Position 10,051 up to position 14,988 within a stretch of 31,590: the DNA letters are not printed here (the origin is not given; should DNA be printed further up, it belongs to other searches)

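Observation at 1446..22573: One 19-nt box abutting the -35 element recurs at six promoters, suggesting a single ~24-kb regulon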

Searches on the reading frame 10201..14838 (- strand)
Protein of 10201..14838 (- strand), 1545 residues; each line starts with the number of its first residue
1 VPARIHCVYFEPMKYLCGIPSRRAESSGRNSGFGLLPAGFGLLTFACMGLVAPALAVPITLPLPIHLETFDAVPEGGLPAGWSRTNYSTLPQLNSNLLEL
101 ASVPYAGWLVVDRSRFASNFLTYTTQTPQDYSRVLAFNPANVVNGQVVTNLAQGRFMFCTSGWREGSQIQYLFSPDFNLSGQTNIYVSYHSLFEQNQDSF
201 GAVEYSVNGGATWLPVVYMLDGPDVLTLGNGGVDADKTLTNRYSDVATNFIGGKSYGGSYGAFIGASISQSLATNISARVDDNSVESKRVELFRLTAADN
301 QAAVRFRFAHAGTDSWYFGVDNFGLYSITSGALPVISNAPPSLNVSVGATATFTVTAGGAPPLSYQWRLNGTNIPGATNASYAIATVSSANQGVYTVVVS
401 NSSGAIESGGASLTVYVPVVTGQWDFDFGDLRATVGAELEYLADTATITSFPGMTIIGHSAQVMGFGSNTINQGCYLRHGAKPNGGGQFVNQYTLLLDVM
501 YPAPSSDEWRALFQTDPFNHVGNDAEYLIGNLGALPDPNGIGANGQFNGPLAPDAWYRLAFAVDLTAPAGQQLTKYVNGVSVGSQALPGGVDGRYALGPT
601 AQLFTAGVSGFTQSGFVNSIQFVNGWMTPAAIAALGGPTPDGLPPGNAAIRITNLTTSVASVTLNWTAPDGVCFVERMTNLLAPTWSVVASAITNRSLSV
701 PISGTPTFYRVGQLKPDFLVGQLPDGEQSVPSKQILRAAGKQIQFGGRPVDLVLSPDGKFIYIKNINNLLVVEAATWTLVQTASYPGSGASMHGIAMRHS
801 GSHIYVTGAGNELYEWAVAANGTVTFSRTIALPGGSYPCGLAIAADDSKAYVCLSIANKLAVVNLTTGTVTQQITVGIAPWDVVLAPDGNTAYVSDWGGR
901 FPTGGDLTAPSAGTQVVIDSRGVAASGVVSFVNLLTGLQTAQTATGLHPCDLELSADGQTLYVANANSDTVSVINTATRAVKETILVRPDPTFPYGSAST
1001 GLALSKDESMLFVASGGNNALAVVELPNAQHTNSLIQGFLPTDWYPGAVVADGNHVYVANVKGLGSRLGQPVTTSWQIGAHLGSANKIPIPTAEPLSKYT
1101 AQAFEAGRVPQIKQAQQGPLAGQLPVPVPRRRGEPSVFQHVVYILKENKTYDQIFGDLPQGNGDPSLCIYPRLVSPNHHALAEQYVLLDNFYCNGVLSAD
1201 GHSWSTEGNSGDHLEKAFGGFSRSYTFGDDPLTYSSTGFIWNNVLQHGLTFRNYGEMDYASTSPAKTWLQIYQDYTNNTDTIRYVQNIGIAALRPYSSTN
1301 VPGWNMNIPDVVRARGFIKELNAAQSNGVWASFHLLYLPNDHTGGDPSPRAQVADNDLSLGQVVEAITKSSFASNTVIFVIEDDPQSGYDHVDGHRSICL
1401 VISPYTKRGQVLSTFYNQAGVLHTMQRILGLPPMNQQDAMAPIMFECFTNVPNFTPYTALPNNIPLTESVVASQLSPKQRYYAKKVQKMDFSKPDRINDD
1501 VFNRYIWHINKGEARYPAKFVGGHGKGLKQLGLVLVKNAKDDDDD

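Call 11: search_protein_families(library=pfam, proteins=[window:10201-14838:-])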
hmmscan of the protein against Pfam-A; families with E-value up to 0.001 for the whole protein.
window:10201-14838:- (1545 aa): 7 families
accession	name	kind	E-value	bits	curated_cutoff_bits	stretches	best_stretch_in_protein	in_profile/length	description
PF04185.19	Phosphoesterase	-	2.8e-13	50.2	23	1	1168-1432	100-356/356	Phosphoesterase family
PF13927.12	Ig_3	-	9.2e-09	36.1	30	1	334-401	2-78/78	Immunoglobulin domain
PF10282.15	Lactonase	-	2.6e-08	33.9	21.7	1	790-975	143-319/344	Lactonase, 7-bladed beta-propeller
PF21783.3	YNCE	-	8.9e-08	32.3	27.1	1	927-987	50-110/339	YNCE-like beta-propeller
PF07679.22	I-set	-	1.6e-07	31.7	23.7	1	334-408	1-84/90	Immunoglobulin I-set domain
PF13895.12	Ig_2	-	8.7e-06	26.3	27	1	335-411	3-75/79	Immunoglobulin domain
PF25174.1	Beta-prop_THOC3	-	2.6e-05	23.8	305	0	931-1035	73-167/272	THOC3 beta-propeller domain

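Call 57: search_protein_families(library=ncbifam, proteins=[window:10201-14838:-], max_evalue=0.00001)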
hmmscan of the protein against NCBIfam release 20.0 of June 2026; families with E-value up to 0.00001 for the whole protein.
window:10201-14838:- (1545 aa): 9 families
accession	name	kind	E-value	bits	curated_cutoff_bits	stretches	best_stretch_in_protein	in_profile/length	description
TIGR03866.1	PQQ_ABC_repeats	subfamily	6.9e-23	81.2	287.3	1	831-895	36-100/310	PQQ-dependent catabolism-associated beta-propeller protein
TIGR02276.1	beta_rpt_yvtn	repeat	7.3e-16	57.9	27.85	1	957-988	2-33/42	beta-propeller repeat protein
NF052340.1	hydrazine_beta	equivalog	8.8e-16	57.9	560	1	928-1026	56-148/372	hydrazine synthase subunit beta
NF052342.1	hydrazine_BC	exception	4.3e-15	54.9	1250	1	928-1046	62-170/690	hydrazine synthase subunit beta-gamma fusion subunit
NF048007.1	MmpL3Stblzr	equivalog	4.5e-12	45.8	600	0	841-897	229-287/366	MmpL3/TtfA transport complex stabilizer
NF052280.1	7_blade_YncE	equivalog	7.7e-11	41.4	400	0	751-895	131-274/338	7-bladed beta-propeller protein YncE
NF052460.1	L-NosZ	equivalog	1.1e-08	34.1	700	0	813-895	151-233/480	clade III lactonase-type nitrous-oxide reductase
TIGR03397.1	acid_phos_Burk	subfamily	8e-08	31.9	362.75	1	1350-1435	362-456/483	acid phosphatase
NF038117.1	choice_anch_I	subfamily_domain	2.3e-07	30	300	0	840-879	179-218/458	choice-of-anchor I family protein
